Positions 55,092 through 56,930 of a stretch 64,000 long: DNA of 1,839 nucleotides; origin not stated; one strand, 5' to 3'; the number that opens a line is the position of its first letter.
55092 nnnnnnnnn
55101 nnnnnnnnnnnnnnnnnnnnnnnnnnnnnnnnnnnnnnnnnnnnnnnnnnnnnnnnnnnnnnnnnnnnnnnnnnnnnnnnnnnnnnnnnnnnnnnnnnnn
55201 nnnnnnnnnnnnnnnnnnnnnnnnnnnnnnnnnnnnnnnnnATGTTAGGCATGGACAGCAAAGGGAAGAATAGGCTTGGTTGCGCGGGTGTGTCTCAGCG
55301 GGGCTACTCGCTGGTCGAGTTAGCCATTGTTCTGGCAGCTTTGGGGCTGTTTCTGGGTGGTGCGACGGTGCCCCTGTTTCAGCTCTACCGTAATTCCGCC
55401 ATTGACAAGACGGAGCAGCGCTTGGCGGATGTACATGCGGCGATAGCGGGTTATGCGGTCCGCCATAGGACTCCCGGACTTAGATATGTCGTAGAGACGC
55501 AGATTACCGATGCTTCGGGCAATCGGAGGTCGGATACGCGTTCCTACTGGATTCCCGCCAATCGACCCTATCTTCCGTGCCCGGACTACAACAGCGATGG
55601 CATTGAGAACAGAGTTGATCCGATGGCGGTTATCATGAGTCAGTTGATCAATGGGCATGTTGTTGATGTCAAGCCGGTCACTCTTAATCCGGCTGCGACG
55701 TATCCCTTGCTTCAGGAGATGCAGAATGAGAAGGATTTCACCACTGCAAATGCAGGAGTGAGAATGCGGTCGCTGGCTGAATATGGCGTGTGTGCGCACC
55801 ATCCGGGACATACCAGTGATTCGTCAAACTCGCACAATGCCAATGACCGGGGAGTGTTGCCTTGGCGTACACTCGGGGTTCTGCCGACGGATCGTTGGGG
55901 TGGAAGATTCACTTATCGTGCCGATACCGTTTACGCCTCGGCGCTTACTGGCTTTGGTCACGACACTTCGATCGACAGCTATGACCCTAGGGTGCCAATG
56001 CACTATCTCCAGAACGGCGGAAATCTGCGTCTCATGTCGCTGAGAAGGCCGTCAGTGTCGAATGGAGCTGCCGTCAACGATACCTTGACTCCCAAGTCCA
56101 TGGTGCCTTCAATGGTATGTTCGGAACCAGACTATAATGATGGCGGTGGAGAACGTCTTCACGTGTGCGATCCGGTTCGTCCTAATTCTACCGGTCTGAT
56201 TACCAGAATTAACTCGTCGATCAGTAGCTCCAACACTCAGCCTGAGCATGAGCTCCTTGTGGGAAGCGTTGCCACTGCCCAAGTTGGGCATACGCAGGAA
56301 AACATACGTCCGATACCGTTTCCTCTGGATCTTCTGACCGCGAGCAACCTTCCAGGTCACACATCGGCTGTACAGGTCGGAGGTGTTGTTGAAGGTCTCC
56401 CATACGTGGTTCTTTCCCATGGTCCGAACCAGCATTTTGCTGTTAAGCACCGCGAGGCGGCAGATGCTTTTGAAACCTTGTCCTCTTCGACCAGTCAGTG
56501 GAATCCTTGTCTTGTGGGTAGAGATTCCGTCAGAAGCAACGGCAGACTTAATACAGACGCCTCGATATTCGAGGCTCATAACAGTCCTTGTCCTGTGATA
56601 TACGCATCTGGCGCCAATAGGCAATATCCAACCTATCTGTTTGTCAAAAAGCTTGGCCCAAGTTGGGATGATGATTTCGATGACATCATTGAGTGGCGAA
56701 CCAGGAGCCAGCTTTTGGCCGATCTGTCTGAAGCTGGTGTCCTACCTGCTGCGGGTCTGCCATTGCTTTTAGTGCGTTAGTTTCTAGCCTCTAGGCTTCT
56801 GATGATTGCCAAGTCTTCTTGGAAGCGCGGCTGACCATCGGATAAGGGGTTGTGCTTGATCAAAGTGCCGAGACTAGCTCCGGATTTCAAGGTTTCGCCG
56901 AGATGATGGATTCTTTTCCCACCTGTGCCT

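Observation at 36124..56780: Translationally coupled operon of four paralogous giant prepilin-like proteins (3093, 526, 2281, 512 aa) — candidate novel pilus-tip or pseudopilus adhesin system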

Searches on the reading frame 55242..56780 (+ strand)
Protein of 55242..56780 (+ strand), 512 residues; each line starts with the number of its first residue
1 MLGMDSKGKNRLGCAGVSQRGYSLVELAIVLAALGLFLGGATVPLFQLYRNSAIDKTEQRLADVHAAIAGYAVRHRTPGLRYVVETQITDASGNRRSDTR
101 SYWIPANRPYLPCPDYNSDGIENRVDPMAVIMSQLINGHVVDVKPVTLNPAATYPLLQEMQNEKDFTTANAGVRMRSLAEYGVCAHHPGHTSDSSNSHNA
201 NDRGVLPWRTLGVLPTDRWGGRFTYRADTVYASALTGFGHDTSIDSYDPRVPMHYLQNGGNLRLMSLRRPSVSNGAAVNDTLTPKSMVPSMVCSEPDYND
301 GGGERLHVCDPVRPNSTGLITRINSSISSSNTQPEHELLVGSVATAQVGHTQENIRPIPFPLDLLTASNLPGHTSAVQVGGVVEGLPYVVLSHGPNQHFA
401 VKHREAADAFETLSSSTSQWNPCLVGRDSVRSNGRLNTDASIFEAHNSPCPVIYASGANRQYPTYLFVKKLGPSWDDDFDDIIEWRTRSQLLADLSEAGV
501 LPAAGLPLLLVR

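Call 5: search_protein_families(library=pfam, proteins=[window:55242-56780:+], max_evalue=0.1)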
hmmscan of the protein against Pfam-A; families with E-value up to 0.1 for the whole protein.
window:55242-56780:+ (512 aa): 1 family
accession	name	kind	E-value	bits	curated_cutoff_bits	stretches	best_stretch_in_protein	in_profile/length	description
PF07963.17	N_methyl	-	0.00046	20.1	21.2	1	18-41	3-26/27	Prokaryotic N-terminal methylation motif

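Call 8: search_protein_families(library=ncbifam, proteins=[window:55242-56780:+], max_evalue=1)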
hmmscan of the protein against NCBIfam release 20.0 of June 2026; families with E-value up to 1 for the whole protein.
window:55242-56780:+ (512 aa): 4 families
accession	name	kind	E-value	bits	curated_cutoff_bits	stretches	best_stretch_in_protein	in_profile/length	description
TIGR02532.1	IV_pilin_GFxxxE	domain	0.00087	19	16.3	1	19-41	1-23/24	prepilin-type N-terminal cleavage/methylation domain-containing protein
TIGR01708.2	typeII_sec_gspH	equivalog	0.0036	17.3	80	1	19-73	1-55/169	type II secretion system minor pseudopilin GspH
TIGR01710.1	typeII_sec_gspG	equivalog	0.041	13.9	88.85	0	20-71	1-52/134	type II secretion system major pseudopilin GspG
NF007862.0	PRK10574.1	equivalog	0.17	12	138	1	18-54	3-39/145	prepilin peptidase-dependent pilin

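Call 10: find_homologous_proteins(query=window:55242-56777:+, max_evalue=0.001)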
Query window:55242-56777:+ (512 aa): 27 proteins with E <= 0.001 among 8000 candidates.
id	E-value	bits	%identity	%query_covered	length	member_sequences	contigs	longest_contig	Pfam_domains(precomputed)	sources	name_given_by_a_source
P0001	0.0e+0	1044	100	88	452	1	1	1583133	-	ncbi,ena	-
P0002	1.3e-101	359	41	97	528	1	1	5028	-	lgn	-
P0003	2.6e-98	348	42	96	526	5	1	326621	-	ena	-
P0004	3.9e-41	160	29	96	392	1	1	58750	-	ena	-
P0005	1.9e-37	147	33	46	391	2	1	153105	-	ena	-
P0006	3.0e-35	140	30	93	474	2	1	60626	-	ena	-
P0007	2.3e-30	124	30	95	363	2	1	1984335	-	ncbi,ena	-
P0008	2.6e-29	121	29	92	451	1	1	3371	PF07963.18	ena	-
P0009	3.3e-29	120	28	94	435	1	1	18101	PF07963.18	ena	-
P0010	6.0e-29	119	30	75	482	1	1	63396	-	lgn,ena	-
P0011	6.0e-28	116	27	96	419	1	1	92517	-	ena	-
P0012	8.5e-28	116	28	95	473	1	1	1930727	-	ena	-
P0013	2.0e-27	114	27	96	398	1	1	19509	-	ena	-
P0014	3.3e-27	114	28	96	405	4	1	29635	-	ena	-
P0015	4.4e-27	113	27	95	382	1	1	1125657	-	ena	-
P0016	3.1e-25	107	27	97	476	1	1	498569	-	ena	-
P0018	3.6e-24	104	26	96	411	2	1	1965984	PF07963.18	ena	-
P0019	9.6e-23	99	25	96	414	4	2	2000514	PF07963.18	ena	-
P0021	1.4e-17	82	32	46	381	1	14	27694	-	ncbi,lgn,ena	-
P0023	8.6e-16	76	28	47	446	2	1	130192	-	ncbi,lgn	-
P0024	1.3e-8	52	33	21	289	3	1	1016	PF07963.18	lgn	-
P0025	1.2e-7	49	25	43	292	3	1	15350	PF07963.18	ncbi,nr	ncbi:MAG: type II secretion system protein [Thiobacillus sp.]|nr:type II secretion system protein [T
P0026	1.2e-7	49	33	21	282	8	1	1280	PF07963.18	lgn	-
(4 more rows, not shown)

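Call 12: find_encoding_contigs(protein=P0003, flank=10000, max_places=2)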
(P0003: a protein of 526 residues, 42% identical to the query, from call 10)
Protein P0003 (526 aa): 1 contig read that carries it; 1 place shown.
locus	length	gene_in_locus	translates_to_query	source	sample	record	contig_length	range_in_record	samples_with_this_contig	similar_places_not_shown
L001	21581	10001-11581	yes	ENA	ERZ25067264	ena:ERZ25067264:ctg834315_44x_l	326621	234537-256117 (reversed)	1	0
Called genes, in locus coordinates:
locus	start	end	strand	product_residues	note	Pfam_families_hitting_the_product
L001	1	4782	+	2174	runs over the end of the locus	-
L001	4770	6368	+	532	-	-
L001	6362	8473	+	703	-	-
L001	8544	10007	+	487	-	PF03315:SDH_beta, PF03313:SDH_alpha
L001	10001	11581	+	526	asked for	-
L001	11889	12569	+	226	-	PF01209:Ubie_methyltran (weak), PF13489:Methyltransf_23, PF08241:Methyltransf_11, PF08242:Methyltransf_12, PF13649:Methyltransf_25, PF13847:Methyltransf_31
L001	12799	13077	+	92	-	PF05015:HigB-like_toxin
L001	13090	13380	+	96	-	PF13560:HTH_31 (weak), PF01381:HTH_3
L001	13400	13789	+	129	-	-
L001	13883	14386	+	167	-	PF13701:DDE_Tnp_1_4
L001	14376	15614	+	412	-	PF00465:Fe-ADH, PF13685:Fe-ADH_2 (weak), PF25137:ADH_Fe_C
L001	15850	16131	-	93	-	PF14342:DUF4396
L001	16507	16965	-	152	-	-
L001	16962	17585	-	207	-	-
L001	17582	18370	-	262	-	-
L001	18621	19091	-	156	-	-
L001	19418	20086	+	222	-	PF01936:NYN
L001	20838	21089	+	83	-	PF22513:FitA-like_RHH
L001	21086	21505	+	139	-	PF01850:PIN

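Call 13: find_encoding_contigs(protein=P0007, flank=10000, max_places=2)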
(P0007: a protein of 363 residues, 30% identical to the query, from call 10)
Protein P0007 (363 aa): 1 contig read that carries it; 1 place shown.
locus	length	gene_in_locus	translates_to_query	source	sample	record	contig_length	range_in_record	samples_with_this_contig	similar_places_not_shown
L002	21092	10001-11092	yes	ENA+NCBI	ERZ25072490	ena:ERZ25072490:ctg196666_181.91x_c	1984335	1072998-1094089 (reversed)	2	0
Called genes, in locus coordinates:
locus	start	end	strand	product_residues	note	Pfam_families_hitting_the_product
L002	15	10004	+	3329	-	-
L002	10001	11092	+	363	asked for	-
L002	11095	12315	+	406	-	PF07963:N_methyl (weak)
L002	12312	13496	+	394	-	-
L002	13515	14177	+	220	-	PF00730:HhH-GPD, PF00633:HHH, PF10576:EndIII_4Fe-2S (weak)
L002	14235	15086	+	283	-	PF04542:Sigma70_r2, PF04545:Sigma70_r4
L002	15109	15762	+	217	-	PF00300:His_Phos_1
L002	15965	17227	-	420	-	PF04413:Glycos_transf_N, PF00534:Glycos_transf_1 (faint)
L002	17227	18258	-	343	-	-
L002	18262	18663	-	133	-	PF01042:Ribonuc_L-PSP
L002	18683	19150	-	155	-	PF03692:CxxCxxCC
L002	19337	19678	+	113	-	PF14595:Thioredoxin_9 (weak), PF00085:Thioredoxin, PF13098:Thioredoxin_2 (weak), PF13905:Thioredoxin_8 (faint)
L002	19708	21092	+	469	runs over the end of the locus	PF07498:Rho_N, PF07497:Rho_RNA_bind, PF00006:ATP-synt_ab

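Call 14: list_cluster_members(proteins=[P0001, P0007, P0021, P0023, P0025])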
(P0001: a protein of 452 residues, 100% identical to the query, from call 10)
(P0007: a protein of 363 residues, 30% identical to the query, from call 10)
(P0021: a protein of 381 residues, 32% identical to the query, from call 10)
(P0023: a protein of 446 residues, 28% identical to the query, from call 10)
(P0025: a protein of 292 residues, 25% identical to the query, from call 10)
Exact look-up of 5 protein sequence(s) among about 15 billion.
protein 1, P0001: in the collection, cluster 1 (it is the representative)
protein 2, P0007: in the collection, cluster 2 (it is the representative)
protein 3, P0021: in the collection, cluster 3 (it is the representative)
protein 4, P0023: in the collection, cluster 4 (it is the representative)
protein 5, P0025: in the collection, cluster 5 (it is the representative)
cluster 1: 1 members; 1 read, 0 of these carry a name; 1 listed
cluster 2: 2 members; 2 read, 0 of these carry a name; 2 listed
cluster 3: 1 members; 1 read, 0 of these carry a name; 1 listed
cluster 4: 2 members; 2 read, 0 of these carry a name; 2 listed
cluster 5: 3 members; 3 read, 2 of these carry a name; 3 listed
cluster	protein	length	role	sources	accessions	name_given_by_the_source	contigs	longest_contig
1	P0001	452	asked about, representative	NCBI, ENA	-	-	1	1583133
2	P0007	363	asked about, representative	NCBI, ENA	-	-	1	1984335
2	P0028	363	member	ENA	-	-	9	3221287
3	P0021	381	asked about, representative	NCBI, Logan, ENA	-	-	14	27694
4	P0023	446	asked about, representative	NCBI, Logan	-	-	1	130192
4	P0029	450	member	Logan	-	-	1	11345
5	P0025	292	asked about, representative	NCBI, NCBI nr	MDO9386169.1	MAG: type II secretion system protein [Thiobacillus sp.] | type II secretion system protein [Thiobacillus sp.]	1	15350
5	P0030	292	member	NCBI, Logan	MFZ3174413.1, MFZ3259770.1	MAG: prepilin-type N-terminal cleavage/methylation domain-containing protein ...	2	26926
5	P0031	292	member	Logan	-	-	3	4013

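Call 17: find_related_loci(query=A1, collection=genome_contigs, flank=10000)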
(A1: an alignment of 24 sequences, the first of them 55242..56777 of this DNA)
Query A1 (512 aa) in genome_contigs; peptide patterns used: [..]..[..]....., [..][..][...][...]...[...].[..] (x = any residue, [..] = any of these).
264 stretches matched a pattern; 94 encode a relative of the query (tblastn E <= 1e-3); the best 80 are kept; 77 distinct loci.
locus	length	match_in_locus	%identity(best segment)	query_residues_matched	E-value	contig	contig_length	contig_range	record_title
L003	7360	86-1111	41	175-512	6e-62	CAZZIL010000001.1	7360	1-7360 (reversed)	MAG TPA_asm: uncultured Gammaproteobacteria bacterium isolate SRP338948_co1_106 genome assembly, contig: k141_25061, who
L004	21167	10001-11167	29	18-509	1e-44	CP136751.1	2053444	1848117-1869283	MAG: Candidatus Zeuxoniibacter abyssi isolate AB1(2) chromosome, complete genome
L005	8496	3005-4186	29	18-509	2e-44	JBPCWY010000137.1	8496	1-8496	MAG: Gammaproteobacteria bacterium isolate MAG_seacave_22 S1Ck127_12763025, whole genome shotgun sequence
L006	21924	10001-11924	31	18-408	1e-40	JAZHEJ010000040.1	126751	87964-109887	MAG: Candidatus Tethybacter castellensis isolate Cym b2r NODE_3_length_126751_cov_6_168669, whole genome shotgun sequenc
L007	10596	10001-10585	42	18-189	4e-39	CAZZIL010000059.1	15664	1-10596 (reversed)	MAG TPA_asm: uncultured Gammaproteobacteria bacterium isolate SRP338948_co1_106 genome assembly, contig: k141_42467, who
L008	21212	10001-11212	26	20-509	1e-37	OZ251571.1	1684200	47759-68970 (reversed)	MAG: Gammaproteobacteria bacterium isolate 6b697a3b-8b94-4661-a581-6f508c92be73 genome assembly, chromosome: 1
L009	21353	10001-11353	27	19-502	2e-35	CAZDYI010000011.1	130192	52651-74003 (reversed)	MAG TPA_asm: uncultured Gammaproteobacteria bacterium isolate SRP338948_co1_71 genome assembly, contig: k141_142455, who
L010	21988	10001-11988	28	16-501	2e-35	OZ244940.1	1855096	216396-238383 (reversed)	MAG: Candidatus Amphirhobacter sp. isolate c90e3816-5dd1-418a-90d5-afbd76414709 genome assembly, chromosome: 1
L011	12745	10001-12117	32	13-402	5e-34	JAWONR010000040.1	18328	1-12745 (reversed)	MAG: Candidatus Persebacter sydneyensis isolate Crel c29 Ga0304724_1040, whole genome shotgun sequence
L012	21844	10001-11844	33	17-507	2e-32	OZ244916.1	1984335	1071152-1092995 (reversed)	MAG: Gammaproteobacteria bacterium isolate a14b544d-f177-46ce-88e9-51ceebe1943b genome assembly, chromosome: 1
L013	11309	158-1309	28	21-509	2e-32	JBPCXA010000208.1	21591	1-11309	MAG: Gammaproteobacteria bacterium isolate MAG_seacave_91 S1Ck127_2984442, whole genome shotgun sequence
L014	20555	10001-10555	33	18-253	7e-31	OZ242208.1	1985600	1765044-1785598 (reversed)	MAG: Gammaproteobacteria bacterium isolate 08dfc7d2-33aa-48a5-bccb-5c38dce217f4 genome assembly, chromosome: 1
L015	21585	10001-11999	33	6-253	2e-25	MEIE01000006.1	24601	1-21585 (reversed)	MAG: Betaproteobacteria bacterium AqS2 AqS2_scaffold_6, whole genome shotgun sequence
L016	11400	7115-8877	30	10-499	7e-24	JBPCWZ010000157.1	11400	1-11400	MAG: Gammaproteobacteria bacterium isolate MAG_seacave_24 S1Ck127_4531426, whole genome shotgun sequence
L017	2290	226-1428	31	9-509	4e-23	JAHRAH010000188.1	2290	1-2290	MAG: Gammaproteobacteria bacterium isolate MEX2-MAG1 k127_24268_13263, whole genome shotgun sequence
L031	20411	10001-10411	29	19-184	3e-11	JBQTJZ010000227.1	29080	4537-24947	MAG: Methylophilaceae bacterium isolate SAW150 c_000000506235, whole genome shotgun sequence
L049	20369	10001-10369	32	21-238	2e-8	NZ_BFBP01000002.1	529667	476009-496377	Azospira sp. I13 scf_AZSI13_02, whole genome shotgun sequence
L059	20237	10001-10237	35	18-124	2e-7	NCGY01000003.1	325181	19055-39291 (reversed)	MAG: Hydrogenophilales bacterium 16-64-46 04302015_16_scaffold_11, whole genome shotgun sequence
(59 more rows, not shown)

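Call 30: search_protein_families(library=pfam, proteins=[L049:1714-3420:+, L049:3448-4647:+, L049:4659-6185:+, L049:6182-6781:+, L049:6797-7336:+, L049:7206-9974:+, L049:9971-10678:+, L049:10808-12115:+, L049:12105-13892:-, L049:15008-16810:+], max_evalue=0.01)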
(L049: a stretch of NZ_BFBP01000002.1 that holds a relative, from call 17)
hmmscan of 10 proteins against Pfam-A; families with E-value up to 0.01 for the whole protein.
L049:1714-3420:+ (568 aa): 14 families
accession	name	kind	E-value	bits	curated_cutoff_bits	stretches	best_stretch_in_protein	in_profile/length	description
PF00437.27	T2SSE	-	3.1e-126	421.4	24.9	1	180-560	5-370/370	Type II/IV secretion system protein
PF05157.20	MshEN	-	1.6e-15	57.3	23.1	1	67-154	5-89/90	MshEN domain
PF13191.12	AAA_16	-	4.8e-05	24.3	32.6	1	313-357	19-63/167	AAA ATPase domain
PF13401.12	AAA_22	-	0.00013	22.8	27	1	316-353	4-43/130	AAA domain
PF13173.12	AAA_14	-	0.00032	21.1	27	1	318-423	3-99/129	AAA domain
PF13604.12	AAA_30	-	0.00044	20.5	27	1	307-352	8-53/191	AAA domain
PF25199.1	nSTAND_NTPase5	-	0.00064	20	34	1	316-359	40-84/145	Novel STAND NTPase 5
PF20720.3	nSTAND3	-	0.00091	19.4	27.2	1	317-356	17-56/155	Novel STAND NTPase 3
PF03266.21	NTPase_1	-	0.0021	18.4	23.9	1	320-348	2-30/168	NTPase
PF13245.12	AAA_19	-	0.004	17.8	25.1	1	314-346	8-40/134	AAA domain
PF12775.13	AAA_7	-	0.0055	16.7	25.8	0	317-350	33-66/181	P-loop containing dynein motor region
PF00004.35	AAA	-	0.0057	17.5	21.2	0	320-397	1-68/131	ATPase family associated with various cellular activities (AAA)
PF13555.12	AAA_29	-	0.0059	16.8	27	0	314-334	19-39/61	P-loop containing region of AAA domain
PF13238.12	AAA_18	-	0.0086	17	29.4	0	320-349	1-29/128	AAA domain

L049:3448-4647:+ (399 aa): 1 family
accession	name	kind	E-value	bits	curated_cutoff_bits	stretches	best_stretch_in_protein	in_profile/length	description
PF00482.28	T2SSF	-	1.4e-48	164.4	25.2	2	267-388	1-124/125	Type II secretion system (T2SS), protein F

L049:4659-6185:+ (508 aa): 1 family
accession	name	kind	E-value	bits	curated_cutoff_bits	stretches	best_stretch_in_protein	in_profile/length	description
PF08647.16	BRE1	-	0.0029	18.1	27.9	1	328-380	25-77/95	BRE1 E3 ubiquitin ligase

L049:6182-6781:+ (199 aa): 0 families

L049:6797-7336:+ (179 aa): 0 families

L049:7206-9974:+ (922 aa): 0 families

L049:9971-10678:+ (235 aa): 1 family
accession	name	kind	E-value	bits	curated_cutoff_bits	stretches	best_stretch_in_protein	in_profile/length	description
PF07963.17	N_methyl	-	1.4e-05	24.9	21.2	1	6-32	1-27/27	Prokaryotic N-terminal methylation motif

L049:10808-12115:+ (435 aa): 2 families
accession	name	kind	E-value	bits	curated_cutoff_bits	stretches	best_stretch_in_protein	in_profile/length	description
PF00211.25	Guanylate_cyc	-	2.3e-56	190.7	21.9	1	242-417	6-182/183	Adenylate and Guanylate cyclase catalytic domain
PF07701.20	HNOBA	-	0.00056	19.9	23.4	1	192-231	177-216/216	Heme NO binding associated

L049:12105-13892:- (595 aa): 1 family
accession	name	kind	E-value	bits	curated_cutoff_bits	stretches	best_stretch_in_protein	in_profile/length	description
PF02518.31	HATPase_c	-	1.7e-06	28.9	26.4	1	491-594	8-109/111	Histidine kinase-, DNA gyrase B-, and HSP90-like ATPase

L049:15008-16810:+ (600 aa): 0 families
